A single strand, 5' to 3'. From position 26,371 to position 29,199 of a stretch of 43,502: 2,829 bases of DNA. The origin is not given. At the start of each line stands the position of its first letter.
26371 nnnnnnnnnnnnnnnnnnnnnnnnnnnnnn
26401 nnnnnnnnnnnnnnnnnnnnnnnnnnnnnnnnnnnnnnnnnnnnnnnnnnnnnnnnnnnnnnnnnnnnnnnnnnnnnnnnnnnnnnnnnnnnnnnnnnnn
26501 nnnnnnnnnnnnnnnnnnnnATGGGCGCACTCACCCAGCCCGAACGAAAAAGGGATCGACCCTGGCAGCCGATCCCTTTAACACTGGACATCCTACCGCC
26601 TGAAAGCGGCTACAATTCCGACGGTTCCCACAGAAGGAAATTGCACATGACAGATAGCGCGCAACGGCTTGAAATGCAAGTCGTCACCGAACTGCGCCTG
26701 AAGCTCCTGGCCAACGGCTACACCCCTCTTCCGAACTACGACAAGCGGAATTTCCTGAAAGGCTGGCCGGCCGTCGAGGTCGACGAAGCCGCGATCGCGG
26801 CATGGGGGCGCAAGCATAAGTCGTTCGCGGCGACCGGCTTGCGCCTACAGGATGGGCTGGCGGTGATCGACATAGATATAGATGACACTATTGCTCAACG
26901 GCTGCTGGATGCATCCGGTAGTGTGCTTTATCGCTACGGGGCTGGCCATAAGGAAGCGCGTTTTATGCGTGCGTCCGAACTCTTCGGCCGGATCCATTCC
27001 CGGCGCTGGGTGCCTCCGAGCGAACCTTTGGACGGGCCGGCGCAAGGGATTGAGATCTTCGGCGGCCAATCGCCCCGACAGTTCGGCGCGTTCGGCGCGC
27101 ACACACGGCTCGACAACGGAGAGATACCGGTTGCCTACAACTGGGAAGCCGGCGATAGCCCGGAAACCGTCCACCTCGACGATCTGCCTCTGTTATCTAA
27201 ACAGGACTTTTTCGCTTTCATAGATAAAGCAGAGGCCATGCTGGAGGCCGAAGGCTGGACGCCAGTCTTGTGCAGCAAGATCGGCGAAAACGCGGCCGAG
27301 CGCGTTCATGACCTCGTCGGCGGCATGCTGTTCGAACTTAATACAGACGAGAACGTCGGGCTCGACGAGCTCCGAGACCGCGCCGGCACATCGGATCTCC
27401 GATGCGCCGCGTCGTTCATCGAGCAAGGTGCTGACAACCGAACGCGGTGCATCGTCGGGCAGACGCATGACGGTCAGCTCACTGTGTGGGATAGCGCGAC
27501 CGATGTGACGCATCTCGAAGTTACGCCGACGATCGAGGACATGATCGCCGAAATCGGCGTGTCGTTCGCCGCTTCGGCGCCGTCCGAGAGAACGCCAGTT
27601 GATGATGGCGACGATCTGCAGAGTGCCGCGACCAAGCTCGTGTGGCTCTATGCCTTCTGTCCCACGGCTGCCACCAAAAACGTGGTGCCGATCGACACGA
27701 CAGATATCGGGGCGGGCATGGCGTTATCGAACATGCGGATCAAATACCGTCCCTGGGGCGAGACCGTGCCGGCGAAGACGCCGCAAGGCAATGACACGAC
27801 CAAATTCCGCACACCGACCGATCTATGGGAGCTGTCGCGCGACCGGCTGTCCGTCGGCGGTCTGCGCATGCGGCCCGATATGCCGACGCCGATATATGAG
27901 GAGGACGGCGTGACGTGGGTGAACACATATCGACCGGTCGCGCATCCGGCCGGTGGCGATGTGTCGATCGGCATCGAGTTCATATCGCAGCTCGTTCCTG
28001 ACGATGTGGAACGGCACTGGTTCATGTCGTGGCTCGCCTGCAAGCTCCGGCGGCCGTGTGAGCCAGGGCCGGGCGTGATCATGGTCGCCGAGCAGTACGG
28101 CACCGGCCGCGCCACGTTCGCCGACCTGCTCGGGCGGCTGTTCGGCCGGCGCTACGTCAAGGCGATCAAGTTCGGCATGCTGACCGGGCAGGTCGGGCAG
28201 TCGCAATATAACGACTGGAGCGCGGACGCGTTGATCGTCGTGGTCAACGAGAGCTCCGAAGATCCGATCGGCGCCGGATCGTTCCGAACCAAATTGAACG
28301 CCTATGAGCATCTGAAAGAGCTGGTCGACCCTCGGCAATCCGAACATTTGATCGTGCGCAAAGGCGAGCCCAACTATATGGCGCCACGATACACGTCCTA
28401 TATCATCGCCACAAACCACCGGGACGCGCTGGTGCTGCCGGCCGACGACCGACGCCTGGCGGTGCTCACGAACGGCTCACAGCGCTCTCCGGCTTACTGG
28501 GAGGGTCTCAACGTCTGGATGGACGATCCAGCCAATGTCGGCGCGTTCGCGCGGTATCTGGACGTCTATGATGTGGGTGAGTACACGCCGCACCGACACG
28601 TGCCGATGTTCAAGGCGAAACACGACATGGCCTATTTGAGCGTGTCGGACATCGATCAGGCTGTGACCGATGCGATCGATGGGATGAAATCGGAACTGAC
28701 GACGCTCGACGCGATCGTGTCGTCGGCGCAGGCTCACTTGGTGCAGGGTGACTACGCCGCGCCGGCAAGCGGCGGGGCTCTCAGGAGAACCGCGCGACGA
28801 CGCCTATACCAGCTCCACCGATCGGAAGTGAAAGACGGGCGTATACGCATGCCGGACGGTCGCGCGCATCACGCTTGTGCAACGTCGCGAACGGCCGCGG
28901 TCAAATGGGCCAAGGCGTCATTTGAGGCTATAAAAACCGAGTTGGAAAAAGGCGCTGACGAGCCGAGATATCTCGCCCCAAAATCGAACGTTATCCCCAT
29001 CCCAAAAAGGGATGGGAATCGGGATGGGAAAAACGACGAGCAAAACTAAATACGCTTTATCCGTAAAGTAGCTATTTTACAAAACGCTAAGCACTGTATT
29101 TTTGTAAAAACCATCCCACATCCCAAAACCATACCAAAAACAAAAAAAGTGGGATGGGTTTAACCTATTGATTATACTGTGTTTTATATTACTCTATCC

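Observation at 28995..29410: About 29% GC island packed with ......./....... iterons between the primase-helicase and the late genes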

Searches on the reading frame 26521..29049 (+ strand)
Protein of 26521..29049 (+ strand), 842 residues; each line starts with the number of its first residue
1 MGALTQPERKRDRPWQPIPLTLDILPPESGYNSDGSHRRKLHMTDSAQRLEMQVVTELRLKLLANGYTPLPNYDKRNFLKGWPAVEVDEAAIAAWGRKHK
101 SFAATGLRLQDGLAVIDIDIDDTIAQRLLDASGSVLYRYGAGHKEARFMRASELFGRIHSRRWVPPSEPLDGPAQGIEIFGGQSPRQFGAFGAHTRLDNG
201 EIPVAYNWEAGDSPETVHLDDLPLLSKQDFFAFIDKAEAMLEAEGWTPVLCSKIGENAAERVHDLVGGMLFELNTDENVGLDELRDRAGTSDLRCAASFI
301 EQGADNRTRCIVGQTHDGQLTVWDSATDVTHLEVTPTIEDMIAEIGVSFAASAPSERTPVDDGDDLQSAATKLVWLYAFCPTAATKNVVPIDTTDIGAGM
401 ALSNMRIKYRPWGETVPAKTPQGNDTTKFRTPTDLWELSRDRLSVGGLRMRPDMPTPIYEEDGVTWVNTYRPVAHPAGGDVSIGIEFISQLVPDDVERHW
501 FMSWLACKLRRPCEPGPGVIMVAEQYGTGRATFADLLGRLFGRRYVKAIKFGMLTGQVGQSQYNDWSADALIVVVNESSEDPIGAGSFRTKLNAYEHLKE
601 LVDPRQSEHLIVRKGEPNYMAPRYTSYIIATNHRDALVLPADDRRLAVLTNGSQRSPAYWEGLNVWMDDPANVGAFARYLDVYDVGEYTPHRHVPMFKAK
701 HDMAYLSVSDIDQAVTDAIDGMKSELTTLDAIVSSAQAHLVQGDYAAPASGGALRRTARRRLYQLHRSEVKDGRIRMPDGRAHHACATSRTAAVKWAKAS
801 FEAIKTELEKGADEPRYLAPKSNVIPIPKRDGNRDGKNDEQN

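Call 6: search_protein_families(library=pfam, proteins=[window:26521-29049:+], max_evalue=0.01)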
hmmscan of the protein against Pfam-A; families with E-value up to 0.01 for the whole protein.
window:26521-29049:+ (842 aa): 1 family
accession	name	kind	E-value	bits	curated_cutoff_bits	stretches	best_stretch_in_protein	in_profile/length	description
PF19263.5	DUF5906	-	4.1e-10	40.7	27.6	1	526-645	6-114/114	Family of unknown function (DUF5906)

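Call 8: search_dna_similar(query=window:26521-29049:+, collection=phages, mode=protein, max_rows=30)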
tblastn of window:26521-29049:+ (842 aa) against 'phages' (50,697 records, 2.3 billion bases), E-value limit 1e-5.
Records with a match: 373; places in all: 373; records where one place covers at least 80% of the query: 3.
Best place of each record, by identity: <60% 373.
By first word of the organism name: Klebsiella 88; Salmonella 84; Pseudomonas 58; Vibrio 38; Escherichia 14; Bordetella 9; Serratia 7; Stenotrophomonas 6; Pectobacterium 6; Edwardsiella 5; and 33 more.
By host as written in the record: - 47; Klebsiella pneumoniae 47; Pseudomonas aeruginosa PAO1 22; Salmonella enterica subsp. enterica serovar Typhimurium 20; Pseudomonas aeruginosa 19; Salmonella enterica 17; Bordetella bronchiseptica ATCC 10580 9; Salmonella sp. 9; and 111 more.
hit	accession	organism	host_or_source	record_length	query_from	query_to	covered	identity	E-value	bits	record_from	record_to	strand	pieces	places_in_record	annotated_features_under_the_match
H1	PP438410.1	Nostoc phage Nsp-JY18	Nostoc sp.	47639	44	732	82%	32.3%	2e-80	290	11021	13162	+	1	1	DNA primase/polymerase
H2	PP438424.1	Microcystis phage Mel-JY33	Microcystis elabens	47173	44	732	82%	32.2%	8e-83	296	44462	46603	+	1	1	DNA primase/polymerase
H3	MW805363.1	Octadecabacter Antarctic BD virus 1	Octadecabacter sp. strain IceBac 419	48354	37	742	84%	31.2%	1e-89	317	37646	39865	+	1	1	DNA primase/polymerase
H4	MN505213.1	Serratia phage JS26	Serratia sp. ATCC 39006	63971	62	742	57%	28.2%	1e-16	156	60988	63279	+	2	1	hypothetical protein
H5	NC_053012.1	Serratia phage JS26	Serratia sp. ATCC 39006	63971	62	742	57%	28.2%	1e-16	156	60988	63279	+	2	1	DNA primase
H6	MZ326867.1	Stenotrophomonas phage Silvanus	Stenotrophomonas maltophilia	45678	374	719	41%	22.6%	1e-7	62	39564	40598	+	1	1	DNA primase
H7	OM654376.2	Paracoccus phage vB_PmaP_KLEP18-1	Paracoccus marcusii strain KR4M-18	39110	413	737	39%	23.9%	5e-7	60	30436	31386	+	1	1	DNA primase-polymerase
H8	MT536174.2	Stenotrophomonas phage vB_SmaS-AXL_3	Stenotrophomonas maltophilia D1585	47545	422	720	36%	24.7%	1e-11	75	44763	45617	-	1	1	primase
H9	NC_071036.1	Stenotrophomonas phage vB_SmaS-AXL_3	Stenotrophomonas maltophilia D1585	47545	422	720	36%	24.7%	1e-11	75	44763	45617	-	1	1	primase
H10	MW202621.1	Caudoviricetes sp.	Manatee Spring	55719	436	733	35%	24.8%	5e-12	76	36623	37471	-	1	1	virulence associated protein E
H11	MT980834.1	Serratia phage vB_SmaS-Smarc5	Serratia marcescens 4526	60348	449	750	36%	23.9%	9e-10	69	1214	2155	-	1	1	DNA primase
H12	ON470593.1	Escherichia phage vB_EcoM-683R1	Escherichia coli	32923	462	738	33%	25.8%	4e-12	76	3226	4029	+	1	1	hypothetical protein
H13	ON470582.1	Escherichia phage vB_EcoM-689R2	Escherichia coli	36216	462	738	33%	25.8%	4e-12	76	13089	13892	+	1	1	hypothetical protein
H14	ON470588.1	Escherichia phage vB_EcoM-611R5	Escherichia coli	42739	462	738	33%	25.8%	4e-12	76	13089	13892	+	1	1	hypothetical protein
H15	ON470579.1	Escherichia phage vB_EcoM-606R2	Escherichia coli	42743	462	738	33%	25.8%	4e-12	76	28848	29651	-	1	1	hypothetical protein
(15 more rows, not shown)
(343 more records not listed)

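Call 10: find_related_loci(query=window:26521-29049:+, collection=viral_contigs, flank=4000)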
Query window:26521-29049:+ (842 aa) in viral_contigs; peptide patterns used: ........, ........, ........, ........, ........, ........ (x = any residue, [..] = any of these).
4 stretches matched a pattern, but none encodes a relative of the query by tblastn (E <= 1e-3).

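Call 11: find_related_loci(query=window:26521-29049:+, collection=genome_contigs, flank=4000)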
Query window:26521-29049:+ (842 aa) in genome_contigs; peptide patterns used: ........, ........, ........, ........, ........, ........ (x = any residue, [..] = any of these).
73 stretches matched a pattern, but none encodes a relative of the query by tblastn (E <= 1e-3).

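Call 12: find_homologous_proteins(query=window:26521-29049:+, max_evalue=1e-10)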
Query window:26521-29049:+ (842 aa): 103 proteins with E <= 1e-10 among 8000 candidates.
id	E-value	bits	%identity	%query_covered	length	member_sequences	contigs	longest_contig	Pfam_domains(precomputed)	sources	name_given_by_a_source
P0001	0.0e+0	1859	100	95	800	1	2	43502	PF19263.6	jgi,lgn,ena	-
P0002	0.0e+0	1447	79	95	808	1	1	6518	PF19263.6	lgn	-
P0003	2.8e-293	994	58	92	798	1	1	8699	PF19263.6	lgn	-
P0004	1.4e-188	647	44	85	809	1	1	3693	PF19263.6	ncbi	-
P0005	1.8e-187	644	44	89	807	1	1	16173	PF19263.6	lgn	-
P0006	1.8e-186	640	42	91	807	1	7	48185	PF19263.6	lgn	-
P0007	9.6e-184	631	44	88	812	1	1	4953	PF19263.6,PF09250.17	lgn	-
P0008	4.6e-183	629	44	90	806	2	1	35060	PF19263.6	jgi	-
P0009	3.3e-182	626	43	91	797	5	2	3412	PF19263.6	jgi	jgi:hypothetical protein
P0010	3.3e-181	623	44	90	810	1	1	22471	PF19263.6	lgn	-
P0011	3.3e-181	623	42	89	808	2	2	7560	PF19263.6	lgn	-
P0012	6.2e-181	622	44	88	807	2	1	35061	PF19263.6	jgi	-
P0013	1.6e-180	621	43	90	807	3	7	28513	PF19263.6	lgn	-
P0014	1.9e-180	620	43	90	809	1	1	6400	PF19263.6,PF09250.17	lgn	-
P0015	4.4e-180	619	43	86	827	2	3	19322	PF19263.6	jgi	jgi:hypothetical protein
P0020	3.9e-178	613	42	88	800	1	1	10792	PF19263.6,PF09250.17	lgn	-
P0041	2.5e-170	587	42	88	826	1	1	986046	PF19263.6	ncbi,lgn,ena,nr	ncbi:MAG: hypothetical protein JJ969_01305 [Rhizobiaceae bacterium]|nr:hypothetical protein [Rhizobi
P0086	7.6e-89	317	32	82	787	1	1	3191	PF19263.6,PF09250.17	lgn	-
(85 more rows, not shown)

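Call 13: find_encoding_contigs(protein=P0002, flank=5000, max_places=3)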
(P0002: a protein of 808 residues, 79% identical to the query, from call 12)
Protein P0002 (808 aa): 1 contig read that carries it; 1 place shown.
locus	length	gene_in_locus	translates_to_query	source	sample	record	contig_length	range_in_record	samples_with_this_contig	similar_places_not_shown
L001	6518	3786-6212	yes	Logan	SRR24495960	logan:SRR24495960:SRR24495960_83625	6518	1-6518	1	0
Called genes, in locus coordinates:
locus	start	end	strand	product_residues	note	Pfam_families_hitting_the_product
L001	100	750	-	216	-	PF13505:OMP_b-brl, PF01617:Surface_Ag_2 (weak)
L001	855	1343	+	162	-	-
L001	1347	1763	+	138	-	-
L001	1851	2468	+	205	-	-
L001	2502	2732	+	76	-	-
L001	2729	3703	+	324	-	PF00476:DNA_pol_A (faint)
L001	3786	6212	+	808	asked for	PF19263:DUF5906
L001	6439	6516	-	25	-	?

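Call 14: find_encoding_contigs(protein=P0003, flank=5000, max_places=3)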
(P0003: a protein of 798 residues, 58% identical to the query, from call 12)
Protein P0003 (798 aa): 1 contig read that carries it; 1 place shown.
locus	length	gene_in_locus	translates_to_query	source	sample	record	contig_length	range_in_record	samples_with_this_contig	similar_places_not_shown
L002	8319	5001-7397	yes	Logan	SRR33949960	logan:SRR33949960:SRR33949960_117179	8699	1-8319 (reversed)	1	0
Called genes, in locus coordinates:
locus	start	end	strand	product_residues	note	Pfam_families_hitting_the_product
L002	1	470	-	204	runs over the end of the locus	-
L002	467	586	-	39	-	-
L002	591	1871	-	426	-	PF10926:DUF2800, PF12705:PDDEXK_1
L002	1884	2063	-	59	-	-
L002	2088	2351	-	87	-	-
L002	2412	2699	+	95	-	-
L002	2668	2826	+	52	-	-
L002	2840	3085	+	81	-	-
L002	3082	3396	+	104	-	-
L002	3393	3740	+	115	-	-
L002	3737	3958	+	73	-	-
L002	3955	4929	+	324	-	PF00476:DNA_pol_A (weak)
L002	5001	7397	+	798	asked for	PF19263:DUF5906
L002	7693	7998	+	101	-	-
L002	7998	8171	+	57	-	-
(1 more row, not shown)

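Call 15: find_encoding_contigs(protein=P0001, flank=3000, max_places=4)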
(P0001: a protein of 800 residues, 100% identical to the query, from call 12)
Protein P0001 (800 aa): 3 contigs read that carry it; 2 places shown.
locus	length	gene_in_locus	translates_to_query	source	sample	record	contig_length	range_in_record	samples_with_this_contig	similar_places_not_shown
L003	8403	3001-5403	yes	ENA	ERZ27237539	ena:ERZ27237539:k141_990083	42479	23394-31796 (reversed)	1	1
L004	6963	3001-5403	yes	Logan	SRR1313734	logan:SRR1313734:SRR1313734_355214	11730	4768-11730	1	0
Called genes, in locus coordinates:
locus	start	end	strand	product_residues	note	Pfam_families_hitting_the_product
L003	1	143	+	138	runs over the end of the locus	-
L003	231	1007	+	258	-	-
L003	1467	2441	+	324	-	PF00476:DNA_pol_A (weak)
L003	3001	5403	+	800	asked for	PF19263:DUF5906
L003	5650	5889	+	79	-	-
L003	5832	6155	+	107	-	-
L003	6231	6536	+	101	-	-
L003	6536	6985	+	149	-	PF20901:Sf6_terminase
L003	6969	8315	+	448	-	PF04466:Terminase_3, PF03237:Terminase_6N (weak), PF17289:Terminase_6C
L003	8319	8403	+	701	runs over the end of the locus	PF16510:P22_portal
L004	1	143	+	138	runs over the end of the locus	-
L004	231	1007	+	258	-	-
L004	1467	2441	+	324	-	PF00476:DNA_pol_A (weak)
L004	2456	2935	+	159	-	-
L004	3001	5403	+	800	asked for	PF19263:DUF5906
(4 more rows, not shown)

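Call 20: find_related_loci(query=A1, collection=viral_contigs, flank=4000)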
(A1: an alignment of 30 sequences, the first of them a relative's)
Query A1 (800 aa) in viral_contigs; peptide patterns used: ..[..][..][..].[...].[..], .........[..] (x = any residue, [..] = any of these).
156 stretches matched a pattern; 62 encode a relative of the query (tblastn E <= 1e-3); 61 distinct loci.
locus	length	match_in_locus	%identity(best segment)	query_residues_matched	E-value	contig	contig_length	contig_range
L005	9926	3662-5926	44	13-757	0e+0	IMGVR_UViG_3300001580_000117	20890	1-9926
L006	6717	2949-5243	44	13-768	0e+0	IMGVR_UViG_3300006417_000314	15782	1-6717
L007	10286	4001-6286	44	13-754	0e+0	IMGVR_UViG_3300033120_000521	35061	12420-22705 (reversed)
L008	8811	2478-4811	42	13-766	1e-180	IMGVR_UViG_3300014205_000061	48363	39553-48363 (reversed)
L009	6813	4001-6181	44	14-731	2e-178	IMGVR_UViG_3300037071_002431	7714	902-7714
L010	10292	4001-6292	43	9-754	8e-178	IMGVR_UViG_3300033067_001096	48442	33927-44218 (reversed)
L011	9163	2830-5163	42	1-768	4e-176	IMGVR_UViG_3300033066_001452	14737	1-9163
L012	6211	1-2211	43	41-768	4e-174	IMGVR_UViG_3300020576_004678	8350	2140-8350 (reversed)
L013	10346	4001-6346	41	8-768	3e-173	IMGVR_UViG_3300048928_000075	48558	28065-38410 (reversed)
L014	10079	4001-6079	41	9-695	2e-155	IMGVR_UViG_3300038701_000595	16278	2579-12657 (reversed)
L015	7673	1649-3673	43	13-680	2e-154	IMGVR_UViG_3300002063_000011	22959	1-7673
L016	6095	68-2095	43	94-755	3e-153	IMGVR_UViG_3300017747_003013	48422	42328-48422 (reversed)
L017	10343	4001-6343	39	8-771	4e-161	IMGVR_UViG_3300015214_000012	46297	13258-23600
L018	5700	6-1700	42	193-757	4e-128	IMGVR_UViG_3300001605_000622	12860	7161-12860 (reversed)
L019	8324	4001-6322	41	13-766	2e-168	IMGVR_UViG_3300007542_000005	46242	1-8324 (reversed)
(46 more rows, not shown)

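Call 41: search_solved_structures(query=A1, max_evalue=0.01)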
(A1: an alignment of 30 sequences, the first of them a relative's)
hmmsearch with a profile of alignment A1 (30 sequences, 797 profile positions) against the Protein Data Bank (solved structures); distinct sequences matched with E-value up to 0.01: 2.
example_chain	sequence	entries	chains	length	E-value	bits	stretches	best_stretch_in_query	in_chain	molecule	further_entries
6k9e_A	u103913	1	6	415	6.4e-23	84.3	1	416-708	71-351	Primase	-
6k9c_A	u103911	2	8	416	6.4e-23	84.3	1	416-708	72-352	Primase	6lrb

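Call 46: get_annotated_region(hit=H3, flank=2500)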
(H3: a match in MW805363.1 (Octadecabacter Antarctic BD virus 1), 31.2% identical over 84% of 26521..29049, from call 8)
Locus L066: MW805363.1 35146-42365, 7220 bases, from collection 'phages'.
description: Octadecabacter Antarctic BD virus 1, complete genome.
organism: Octadecabacter Antarctic BD virus 1 (NCBI taxid 2945128)
taxonomy: Viruses
host: Octadecabacter sp. strain IceBac 419; source: -; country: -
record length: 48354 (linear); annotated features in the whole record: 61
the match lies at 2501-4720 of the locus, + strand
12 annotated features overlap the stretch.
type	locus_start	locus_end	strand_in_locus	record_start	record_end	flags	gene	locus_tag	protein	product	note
CDS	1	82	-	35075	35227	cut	-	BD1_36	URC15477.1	hypothetical protein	gp36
CDS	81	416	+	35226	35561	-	-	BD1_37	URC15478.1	nuclease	gp37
CDS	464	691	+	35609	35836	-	-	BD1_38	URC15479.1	hypothetical protein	gp38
CDS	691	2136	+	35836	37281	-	-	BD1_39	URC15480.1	DNA helicase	gp39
CDS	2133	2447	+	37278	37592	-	-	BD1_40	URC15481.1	hypothetical protein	gp40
CDS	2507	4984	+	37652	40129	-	-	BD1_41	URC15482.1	DNA primase/polymerase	gp41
CDS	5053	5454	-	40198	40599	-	-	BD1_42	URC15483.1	hypothetical protein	gp42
CDS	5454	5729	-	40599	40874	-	-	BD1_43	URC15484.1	hypothetical protein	gp43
CDS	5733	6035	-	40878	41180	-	-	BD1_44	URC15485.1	hypothetical protein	gp44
CDS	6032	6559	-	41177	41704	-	-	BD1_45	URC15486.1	hypothetical protein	gp45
CDS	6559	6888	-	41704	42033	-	-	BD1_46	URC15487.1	hypothetical protein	gp46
CDS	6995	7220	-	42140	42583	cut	-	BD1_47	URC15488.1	hypothetical protein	gp47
